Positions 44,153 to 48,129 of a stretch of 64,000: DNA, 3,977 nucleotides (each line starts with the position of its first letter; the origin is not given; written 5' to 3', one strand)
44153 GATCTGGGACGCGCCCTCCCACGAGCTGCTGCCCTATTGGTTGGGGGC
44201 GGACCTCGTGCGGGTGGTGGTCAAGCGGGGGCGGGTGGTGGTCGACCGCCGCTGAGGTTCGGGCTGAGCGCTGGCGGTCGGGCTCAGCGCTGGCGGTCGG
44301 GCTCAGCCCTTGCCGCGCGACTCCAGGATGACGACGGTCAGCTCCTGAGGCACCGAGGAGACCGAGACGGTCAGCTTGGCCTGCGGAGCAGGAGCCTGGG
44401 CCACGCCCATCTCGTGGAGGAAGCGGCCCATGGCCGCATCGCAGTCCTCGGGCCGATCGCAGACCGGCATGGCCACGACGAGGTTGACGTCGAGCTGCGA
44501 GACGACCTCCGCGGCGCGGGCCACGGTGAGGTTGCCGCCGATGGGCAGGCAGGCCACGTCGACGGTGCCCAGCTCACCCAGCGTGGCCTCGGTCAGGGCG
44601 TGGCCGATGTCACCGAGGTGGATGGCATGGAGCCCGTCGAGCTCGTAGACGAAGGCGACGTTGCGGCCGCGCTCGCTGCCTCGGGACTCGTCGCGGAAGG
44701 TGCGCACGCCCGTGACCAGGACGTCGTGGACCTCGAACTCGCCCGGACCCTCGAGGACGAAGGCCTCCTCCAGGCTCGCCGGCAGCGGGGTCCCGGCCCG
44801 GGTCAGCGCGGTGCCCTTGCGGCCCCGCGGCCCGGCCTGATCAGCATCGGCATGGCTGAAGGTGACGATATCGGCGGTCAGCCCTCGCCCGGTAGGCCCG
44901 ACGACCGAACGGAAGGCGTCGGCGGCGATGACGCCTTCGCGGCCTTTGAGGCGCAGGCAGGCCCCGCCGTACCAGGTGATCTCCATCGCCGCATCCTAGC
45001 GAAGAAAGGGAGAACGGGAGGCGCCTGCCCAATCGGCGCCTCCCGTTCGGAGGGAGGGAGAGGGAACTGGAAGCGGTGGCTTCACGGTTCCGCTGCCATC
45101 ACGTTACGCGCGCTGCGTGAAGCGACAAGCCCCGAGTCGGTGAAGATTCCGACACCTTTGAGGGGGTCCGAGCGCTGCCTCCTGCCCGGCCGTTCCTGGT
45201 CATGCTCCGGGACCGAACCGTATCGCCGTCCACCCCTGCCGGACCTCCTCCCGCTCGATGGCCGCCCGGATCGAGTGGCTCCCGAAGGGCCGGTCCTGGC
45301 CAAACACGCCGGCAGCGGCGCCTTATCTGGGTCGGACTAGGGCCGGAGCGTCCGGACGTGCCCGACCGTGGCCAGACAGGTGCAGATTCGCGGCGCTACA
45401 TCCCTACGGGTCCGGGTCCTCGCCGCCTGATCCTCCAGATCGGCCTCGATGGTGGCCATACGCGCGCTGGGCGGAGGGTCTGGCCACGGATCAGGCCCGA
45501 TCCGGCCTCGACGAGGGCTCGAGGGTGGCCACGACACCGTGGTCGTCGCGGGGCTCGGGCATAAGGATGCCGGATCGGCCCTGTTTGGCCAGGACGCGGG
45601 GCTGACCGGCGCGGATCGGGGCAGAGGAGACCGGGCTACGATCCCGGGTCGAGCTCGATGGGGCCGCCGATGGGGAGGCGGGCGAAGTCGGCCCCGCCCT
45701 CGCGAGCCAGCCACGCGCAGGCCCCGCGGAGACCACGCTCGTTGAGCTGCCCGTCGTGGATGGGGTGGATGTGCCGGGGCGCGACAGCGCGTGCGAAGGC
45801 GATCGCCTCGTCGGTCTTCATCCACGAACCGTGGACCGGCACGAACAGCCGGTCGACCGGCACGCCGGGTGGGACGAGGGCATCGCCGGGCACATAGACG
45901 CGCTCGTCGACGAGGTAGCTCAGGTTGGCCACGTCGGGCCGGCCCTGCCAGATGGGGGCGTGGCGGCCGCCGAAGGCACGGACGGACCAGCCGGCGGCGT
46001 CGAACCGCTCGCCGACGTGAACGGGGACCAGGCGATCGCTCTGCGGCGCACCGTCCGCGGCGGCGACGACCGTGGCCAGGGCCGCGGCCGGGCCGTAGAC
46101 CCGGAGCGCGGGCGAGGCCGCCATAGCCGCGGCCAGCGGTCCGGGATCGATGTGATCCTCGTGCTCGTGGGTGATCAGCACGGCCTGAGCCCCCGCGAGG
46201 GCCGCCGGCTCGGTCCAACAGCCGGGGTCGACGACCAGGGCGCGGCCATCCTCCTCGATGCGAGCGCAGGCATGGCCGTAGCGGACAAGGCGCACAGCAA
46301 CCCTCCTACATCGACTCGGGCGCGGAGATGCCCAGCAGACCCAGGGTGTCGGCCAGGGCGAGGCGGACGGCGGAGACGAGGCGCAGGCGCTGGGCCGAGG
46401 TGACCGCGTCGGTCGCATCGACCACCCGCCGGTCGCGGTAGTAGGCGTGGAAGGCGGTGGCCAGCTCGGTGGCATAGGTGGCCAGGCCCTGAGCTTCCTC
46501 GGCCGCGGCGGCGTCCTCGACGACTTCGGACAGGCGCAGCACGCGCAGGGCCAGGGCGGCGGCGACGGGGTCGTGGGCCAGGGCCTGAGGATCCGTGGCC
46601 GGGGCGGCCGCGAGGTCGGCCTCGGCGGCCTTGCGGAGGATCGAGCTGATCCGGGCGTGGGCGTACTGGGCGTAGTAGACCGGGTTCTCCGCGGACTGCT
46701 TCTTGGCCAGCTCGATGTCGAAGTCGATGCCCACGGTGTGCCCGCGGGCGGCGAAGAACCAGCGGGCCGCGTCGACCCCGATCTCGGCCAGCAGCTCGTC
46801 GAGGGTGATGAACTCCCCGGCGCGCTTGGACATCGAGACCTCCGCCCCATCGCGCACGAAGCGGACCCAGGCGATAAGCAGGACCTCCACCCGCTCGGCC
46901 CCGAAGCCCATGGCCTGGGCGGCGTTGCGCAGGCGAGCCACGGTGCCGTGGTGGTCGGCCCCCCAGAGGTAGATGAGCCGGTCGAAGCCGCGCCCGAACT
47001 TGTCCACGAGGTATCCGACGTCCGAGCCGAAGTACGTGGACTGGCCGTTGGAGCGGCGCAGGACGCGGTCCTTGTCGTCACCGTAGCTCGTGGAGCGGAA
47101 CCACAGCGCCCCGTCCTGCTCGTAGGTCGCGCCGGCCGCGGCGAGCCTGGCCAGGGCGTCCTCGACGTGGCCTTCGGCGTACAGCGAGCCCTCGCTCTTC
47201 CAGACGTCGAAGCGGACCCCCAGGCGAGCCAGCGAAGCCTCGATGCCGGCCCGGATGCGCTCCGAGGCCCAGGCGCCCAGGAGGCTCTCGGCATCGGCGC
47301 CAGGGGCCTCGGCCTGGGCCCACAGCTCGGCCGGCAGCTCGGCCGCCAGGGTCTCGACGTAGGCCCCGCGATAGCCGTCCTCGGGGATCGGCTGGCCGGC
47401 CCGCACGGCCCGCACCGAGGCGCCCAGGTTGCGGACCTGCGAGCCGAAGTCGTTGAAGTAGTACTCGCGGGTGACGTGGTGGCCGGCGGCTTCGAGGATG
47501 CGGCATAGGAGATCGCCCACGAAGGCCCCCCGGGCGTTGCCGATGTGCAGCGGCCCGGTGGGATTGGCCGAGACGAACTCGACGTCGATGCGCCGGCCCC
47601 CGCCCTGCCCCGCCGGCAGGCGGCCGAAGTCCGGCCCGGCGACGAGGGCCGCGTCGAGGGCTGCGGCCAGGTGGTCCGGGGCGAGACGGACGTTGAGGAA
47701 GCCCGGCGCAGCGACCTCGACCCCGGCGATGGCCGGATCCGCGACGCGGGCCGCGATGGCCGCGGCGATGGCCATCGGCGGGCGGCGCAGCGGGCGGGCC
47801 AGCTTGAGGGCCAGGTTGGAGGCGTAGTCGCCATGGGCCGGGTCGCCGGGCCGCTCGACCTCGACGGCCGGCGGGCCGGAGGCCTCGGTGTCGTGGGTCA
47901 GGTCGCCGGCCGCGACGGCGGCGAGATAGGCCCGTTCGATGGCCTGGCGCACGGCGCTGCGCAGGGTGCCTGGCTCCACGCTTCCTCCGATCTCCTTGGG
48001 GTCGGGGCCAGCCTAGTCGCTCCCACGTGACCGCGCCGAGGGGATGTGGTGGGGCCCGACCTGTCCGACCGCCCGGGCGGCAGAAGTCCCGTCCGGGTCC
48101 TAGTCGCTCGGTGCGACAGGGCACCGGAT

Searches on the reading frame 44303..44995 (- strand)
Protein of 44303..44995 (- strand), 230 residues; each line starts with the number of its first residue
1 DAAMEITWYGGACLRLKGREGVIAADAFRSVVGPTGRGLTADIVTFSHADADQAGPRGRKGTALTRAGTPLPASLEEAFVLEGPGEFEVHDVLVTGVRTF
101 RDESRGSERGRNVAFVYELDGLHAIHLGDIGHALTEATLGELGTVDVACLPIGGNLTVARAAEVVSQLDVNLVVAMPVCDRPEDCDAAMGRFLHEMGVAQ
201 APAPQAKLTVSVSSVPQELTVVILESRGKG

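Call 14: search_protein_families(library=pfam, proteins=[window:44303-44995:-], max_evalue=0.01)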
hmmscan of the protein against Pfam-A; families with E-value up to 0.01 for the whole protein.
window:44303-44995:- (230 aa): 2 families
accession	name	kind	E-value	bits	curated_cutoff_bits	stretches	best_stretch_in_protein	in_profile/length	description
PF13483.12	Lactamase_B_3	-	2.5e-31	109.2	24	1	5-176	1-159/160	Beta-lactamase superfamily domain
PF12706.13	Lactamase_B_2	-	0.00017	21.7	27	1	77-174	86-196/200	Beta-lactamase superfamily domain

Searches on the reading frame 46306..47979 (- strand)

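Call 14: search_protein_families(library=pfam, proteins=[window:46306-47979:-], max_evalue=0.01)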
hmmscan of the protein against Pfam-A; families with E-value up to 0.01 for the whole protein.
window:46306-47979:- (557 aa): 6 families
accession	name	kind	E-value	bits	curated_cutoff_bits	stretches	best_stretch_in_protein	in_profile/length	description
PF05746.21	DALR_1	-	4.8e-28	98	22.3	1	438-557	2-117/117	DALR anticodon binding domain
PF00750.26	tRNA-synt_1d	-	5e-19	68.9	23.3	2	246-400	143-298/349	tRNA synthetases class I (R), catalytic domain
PF03485.21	Arg_tRNA_synt_N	-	1.2e-18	67.9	21.5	1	6-99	3-85/85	Arginyl tRNA synthetase N terminal domain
PF01921.24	tRNA-synt_1f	-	0.0028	17.1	27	0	139-177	31-68/360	tRNA synthetases class I (K)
PF01406.26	tRNA-synt_1e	-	0.0034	17.2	27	0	144-170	23-49/301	tRNA synthetases class I (C) catalytic domain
PF00133.28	tRNA-synt_1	-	0.0038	16.5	22.7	0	374-411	367-404/414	tRNA synthetases class I (I, L, M and V)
